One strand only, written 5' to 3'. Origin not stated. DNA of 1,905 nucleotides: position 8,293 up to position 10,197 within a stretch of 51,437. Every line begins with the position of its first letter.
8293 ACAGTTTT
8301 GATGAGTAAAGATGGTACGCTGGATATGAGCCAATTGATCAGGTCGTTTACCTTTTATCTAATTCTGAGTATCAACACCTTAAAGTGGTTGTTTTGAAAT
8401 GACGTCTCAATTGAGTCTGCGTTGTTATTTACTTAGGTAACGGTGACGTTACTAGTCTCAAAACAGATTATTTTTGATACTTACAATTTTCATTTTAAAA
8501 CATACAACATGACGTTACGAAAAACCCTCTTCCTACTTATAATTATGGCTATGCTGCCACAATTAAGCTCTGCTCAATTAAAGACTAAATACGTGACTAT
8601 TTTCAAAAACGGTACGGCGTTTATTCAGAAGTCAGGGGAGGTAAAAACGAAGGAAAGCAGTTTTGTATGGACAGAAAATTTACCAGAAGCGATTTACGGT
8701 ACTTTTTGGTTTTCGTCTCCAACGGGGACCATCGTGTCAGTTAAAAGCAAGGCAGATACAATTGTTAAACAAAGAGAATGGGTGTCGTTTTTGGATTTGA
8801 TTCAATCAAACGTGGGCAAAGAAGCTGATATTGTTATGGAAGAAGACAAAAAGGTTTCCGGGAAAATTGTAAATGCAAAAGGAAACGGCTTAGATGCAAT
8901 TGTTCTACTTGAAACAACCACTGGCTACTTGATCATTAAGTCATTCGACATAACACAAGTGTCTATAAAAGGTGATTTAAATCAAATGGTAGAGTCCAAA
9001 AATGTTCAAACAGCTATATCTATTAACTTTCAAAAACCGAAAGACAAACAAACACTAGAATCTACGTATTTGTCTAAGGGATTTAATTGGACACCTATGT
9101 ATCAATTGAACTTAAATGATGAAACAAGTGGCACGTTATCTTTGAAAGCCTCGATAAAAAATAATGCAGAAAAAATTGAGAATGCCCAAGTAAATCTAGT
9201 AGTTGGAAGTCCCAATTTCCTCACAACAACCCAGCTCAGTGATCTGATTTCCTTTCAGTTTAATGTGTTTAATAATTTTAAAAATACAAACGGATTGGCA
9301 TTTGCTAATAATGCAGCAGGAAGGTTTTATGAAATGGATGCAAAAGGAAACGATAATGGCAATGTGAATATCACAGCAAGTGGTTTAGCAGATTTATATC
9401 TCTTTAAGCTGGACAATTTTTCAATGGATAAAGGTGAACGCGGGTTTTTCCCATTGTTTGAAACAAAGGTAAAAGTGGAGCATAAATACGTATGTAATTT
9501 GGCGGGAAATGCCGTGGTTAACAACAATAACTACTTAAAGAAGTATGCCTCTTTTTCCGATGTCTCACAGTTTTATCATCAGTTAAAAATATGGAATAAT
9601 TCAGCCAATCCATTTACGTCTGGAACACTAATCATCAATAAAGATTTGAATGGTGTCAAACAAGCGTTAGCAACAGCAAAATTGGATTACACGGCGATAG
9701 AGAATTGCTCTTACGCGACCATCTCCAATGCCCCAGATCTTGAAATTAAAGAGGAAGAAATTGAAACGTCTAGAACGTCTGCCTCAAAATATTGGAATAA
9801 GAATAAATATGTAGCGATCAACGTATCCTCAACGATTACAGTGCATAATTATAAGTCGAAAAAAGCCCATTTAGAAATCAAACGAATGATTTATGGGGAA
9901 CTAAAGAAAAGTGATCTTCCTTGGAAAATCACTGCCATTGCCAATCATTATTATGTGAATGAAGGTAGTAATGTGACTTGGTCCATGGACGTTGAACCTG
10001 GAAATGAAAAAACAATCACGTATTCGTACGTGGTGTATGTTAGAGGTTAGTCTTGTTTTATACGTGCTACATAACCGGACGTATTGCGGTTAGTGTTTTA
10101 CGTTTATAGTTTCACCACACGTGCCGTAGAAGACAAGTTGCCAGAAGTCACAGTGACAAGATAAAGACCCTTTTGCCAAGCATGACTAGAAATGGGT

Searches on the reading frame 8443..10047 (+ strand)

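Call 75: search_protein_families(library=pfam, max_evalue=0.01, proteins=[window:8443-10047:+])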
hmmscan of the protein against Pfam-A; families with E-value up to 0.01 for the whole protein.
window:8443-10047:+ (535 aa): 2 families
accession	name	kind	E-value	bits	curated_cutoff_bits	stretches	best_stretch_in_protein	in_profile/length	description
PF13598.12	DUF4139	-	1.2e-07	32.1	31.8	1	205-531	1-201/205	Domain of unknown function (DUF4139)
PF18000.7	Top6b_C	-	9.6e-05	22.9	28.6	1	461-528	30-91/111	Type 2 DNA topoisomerase 6 subunit B C-terminal domain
